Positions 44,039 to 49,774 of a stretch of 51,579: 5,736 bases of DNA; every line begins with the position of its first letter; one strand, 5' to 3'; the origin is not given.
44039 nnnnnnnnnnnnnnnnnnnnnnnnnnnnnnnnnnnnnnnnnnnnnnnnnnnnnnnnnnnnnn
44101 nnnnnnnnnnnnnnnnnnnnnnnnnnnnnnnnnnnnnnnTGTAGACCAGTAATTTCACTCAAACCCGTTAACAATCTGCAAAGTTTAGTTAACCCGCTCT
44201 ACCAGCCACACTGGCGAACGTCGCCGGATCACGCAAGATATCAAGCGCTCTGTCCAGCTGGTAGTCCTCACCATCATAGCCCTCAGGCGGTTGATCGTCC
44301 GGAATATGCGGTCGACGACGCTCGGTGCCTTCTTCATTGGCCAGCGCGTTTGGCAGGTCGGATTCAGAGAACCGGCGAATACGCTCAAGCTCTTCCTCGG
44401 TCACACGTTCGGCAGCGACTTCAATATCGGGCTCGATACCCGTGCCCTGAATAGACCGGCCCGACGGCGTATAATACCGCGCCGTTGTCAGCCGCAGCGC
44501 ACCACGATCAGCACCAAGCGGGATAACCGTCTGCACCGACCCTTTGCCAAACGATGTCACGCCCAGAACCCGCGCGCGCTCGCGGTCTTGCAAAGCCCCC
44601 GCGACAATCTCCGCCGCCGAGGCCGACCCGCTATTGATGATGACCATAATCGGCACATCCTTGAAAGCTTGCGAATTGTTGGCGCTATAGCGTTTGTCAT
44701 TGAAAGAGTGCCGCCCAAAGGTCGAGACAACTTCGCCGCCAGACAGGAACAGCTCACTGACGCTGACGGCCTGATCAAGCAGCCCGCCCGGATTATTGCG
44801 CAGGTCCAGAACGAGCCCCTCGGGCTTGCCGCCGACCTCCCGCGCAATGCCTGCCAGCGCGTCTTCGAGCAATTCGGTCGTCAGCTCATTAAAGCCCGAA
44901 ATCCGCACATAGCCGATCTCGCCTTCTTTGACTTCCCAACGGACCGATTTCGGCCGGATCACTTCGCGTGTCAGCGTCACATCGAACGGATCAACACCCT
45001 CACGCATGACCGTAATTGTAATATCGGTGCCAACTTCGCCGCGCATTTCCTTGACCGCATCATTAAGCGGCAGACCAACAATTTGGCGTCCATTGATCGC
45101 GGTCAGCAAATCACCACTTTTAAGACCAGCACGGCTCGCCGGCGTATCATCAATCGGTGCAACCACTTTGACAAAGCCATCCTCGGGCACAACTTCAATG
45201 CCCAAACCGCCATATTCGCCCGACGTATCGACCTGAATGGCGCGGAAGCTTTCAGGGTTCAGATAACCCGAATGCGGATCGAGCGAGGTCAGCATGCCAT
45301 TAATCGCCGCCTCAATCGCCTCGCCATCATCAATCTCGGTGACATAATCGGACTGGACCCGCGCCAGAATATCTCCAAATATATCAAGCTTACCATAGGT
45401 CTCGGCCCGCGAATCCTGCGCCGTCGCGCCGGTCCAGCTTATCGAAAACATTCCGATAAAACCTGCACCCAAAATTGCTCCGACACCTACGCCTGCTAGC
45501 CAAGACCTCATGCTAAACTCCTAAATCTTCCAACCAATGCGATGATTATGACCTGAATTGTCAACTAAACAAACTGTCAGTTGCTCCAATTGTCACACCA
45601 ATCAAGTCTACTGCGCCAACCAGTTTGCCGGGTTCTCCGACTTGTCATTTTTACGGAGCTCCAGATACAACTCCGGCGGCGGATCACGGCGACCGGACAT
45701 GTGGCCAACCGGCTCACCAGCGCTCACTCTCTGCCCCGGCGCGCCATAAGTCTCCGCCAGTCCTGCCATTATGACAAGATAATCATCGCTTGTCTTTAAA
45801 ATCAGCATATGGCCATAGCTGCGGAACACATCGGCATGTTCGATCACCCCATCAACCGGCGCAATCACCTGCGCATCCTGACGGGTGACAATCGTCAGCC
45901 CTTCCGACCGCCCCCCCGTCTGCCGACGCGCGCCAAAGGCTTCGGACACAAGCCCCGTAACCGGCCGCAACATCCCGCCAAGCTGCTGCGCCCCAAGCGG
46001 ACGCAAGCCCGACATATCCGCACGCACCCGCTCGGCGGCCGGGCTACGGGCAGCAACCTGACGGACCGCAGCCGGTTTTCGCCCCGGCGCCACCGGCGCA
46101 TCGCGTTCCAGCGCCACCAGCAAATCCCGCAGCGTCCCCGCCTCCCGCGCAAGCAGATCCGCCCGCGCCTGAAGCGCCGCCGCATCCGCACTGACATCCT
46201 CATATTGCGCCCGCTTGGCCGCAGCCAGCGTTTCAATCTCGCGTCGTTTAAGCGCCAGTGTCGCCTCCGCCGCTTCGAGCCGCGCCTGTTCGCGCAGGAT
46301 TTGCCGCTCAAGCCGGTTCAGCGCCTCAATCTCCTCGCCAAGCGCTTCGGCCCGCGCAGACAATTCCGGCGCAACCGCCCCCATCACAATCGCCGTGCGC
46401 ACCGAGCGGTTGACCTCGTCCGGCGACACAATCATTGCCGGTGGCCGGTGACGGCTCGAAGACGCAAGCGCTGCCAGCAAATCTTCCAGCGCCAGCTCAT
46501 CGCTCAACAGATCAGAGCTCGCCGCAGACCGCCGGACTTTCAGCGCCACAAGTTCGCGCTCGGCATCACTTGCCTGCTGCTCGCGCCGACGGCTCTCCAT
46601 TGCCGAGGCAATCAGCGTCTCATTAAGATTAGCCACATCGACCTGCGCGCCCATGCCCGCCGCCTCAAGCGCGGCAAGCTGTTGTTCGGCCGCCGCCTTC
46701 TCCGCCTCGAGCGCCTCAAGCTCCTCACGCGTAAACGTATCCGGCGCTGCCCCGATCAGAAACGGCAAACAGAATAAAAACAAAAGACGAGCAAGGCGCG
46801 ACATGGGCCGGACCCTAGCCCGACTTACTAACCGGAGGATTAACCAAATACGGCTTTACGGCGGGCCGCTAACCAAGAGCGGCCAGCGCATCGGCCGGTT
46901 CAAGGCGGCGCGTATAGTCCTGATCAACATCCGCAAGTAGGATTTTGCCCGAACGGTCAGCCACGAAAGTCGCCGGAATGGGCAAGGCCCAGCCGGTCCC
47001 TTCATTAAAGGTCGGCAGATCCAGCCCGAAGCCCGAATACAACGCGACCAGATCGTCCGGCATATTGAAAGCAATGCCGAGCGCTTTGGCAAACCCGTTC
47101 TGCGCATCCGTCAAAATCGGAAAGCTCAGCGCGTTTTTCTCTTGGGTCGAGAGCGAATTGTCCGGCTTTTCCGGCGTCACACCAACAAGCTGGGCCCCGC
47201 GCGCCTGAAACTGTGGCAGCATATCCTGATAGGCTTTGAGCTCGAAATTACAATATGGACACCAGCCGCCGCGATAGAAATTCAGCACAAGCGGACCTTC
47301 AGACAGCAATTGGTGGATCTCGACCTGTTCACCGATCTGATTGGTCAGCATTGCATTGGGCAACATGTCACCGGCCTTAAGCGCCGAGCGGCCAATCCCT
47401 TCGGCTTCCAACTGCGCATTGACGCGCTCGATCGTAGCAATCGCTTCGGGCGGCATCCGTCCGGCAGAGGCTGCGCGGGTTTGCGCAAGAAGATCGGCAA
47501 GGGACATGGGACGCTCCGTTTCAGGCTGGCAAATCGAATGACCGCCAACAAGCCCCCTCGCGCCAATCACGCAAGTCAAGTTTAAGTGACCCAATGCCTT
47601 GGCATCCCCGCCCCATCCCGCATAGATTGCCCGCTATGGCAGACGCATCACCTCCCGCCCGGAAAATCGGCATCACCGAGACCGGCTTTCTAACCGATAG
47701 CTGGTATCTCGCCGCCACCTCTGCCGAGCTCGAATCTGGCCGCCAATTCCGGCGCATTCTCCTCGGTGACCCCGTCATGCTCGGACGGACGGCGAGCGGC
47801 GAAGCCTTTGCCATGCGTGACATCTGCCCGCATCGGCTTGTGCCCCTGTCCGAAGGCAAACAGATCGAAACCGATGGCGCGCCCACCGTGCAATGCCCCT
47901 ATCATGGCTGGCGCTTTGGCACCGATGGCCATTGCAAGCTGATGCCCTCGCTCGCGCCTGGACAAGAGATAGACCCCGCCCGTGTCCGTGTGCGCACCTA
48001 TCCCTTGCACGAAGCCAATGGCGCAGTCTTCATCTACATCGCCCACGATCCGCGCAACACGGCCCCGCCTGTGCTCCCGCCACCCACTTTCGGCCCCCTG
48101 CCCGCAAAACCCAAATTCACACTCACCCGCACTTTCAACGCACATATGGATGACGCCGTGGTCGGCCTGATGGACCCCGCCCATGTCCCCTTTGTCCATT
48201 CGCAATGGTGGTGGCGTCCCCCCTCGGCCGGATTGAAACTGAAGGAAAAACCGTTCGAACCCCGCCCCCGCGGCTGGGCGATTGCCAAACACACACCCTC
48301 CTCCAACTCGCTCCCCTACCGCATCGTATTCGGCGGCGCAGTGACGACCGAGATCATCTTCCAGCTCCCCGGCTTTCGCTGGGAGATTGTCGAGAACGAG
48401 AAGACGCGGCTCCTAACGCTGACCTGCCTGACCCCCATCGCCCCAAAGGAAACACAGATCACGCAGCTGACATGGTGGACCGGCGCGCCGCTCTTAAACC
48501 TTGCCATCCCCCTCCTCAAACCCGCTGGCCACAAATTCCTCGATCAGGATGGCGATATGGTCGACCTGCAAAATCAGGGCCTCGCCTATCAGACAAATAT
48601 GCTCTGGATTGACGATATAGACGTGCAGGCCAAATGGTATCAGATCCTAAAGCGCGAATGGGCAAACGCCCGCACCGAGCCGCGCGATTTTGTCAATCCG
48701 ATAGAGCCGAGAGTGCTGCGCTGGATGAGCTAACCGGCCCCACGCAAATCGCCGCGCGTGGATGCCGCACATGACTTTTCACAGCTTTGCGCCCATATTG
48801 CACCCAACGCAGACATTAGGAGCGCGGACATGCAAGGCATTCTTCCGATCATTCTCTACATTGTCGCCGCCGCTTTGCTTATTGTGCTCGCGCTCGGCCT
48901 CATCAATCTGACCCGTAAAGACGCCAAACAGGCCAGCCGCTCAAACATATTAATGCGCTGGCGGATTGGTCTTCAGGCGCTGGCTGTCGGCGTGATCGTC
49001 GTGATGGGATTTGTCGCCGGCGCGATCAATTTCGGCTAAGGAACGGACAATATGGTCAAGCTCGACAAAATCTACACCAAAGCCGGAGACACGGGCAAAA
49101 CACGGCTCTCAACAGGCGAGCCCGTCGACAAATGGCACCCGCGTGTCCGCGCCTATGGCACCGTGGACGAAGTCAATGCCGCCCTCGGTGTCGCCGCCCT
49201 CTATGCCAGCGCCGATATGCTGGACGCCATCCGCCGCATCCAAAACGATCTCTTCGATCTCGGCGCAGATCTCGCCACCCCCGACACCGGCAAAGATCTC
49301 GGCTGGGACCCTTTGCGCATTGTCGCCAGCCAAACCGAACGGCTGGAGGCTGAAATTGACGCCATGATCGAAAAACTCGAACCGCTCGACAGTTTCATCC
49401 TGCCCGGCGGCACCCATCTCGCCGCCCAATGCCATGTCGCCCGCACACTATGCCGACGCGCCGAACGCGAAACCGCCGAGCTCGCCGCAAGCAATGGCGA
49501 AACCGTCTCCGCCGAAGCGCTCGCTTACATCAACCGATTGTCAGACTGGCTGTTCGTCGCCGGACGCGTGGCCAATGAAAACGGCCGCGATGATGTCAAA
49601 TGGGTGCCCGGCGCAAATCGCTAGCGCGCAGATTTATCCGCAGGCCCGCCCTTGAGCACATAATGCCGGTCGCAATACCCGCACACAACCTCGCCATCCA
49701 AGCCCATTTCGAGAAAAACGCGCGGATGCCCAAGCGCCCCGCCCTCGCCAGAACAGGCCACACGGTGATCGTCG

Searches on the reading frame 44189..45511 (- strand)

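Call 45: search_protein_families(library=pfam, proteins=[window:44189-45511:-], max_evalue=0.001)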
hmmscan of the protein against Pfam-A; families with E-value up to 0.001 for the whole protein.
window:44189-45511:- (440 aa): 5 families
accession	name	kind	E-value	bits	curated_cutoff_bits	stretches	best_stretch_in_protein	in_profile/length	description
PF03572.23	Peptidase_S41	-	4.6e-53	179.6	24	1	199-365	2-165/165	Peptidase family S41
PF13180.12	PDZ_2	-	4.1e-11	43.5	27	1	101-173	1-72/80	PDZ domain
PF17820.7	PDZ_6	-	1.1e-09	38.3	27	1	116-169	2-53/54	PDZ domain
PF00595.29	PDZ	-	2.9e-08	34.4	23.2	1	95-169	5-81/81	PDZ domain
PF22694.1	CtpB_N-like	-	3e-06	28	27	1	36-87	32-84/85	Activating protease CtpB N-terminal domain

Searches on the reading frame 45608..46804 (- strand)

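Call 45: search_protein_families(library=pfam, proteins=[window:45608-46804:-], max_evalue=0.001)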
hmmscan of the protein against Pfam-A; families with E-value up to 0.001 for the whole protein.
window:45608-46804:- (398 aa): 1 family
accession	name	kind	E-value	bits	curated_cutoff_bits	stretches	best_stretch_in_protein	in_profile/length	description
PF01551.29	Peptidase_M23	-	4.3e-14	52.9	28.7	1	300-392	3-96/96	Peptidase family M23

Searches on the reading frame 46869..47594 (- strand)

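Call 45: search_protein_families(library=pfam, proteins=[window:46869-47594:-], max_evalue=0.001)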
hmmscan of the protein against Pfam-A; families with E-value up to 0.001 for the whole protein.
window:46869-47594:- (241 aa): 3 families
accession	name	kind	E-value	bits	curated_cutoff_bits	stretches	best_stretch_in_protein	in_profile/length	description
PF00578.27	AhpC-TSA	-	4.1e-27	95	26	1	75-218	2-121/124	AhpC/TSA family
PF08534.16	Redoxin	-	2.3e-17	63.6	26.6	1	73-237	1-145/148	Redoxin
PF13911.12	AhpC-TSA_2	-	0.0002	22.2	27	1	124-189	4-69/114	AhpC/TSA antioxidant enzyme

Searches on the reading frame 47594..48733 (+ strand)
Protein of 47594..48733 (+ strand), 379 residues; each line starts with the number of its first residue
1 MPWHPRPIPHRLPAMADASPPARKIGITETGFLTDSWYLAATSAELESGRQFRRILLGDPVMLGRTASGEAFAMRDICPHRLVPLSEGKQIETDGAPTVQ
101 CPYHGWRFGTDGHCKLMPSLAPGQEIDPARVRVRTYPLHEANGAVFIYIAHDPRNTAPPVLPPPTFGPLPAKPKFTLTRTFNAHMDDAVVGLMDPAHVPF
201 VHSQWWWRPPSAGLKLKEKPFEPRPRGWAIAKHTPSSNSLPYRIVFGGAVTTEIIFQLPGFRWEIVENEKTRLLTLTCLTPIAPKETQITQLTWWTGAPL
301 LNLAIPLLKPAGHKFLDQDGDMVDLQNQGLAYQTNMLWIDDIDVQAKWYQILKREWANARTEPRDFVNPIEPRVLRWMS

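Call 45: search_protein_families(library=pfam, proteins=[window:47594-48733:+], max_evalue=0.001)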
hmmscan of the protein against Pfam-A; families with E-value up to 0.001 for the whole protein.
window:47594-48733:+ (379 aa): 2 families
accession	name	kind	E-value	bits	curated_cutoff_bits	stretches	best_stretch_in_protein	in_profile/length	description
PF00355.32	Rieske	-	4.4e-21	75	20.3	1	36-136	1-87/88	Rieske [2Fe-2S] domain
PF13806.12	Rieske_2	-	8e-07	29.4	27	1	37-147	2-103/104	Rieske-like [2Fe-2S] domain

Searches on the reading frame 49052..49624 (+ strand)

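Call 45: search_protein_families(library=pfam, proteins=[window:49052-49624:+], max_evalue=0.001)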
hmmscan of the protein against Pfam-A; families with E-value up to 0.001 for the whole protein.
window:49052-49624:+ (190 aa): 1 family
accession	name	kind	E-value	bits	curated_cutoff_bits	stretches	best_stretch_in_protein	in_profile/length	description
PF01923.23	Cob_adeno_trans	-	1.2e-59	201.6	24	1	7-174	1-171/171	Cobalamin adenosyltransferase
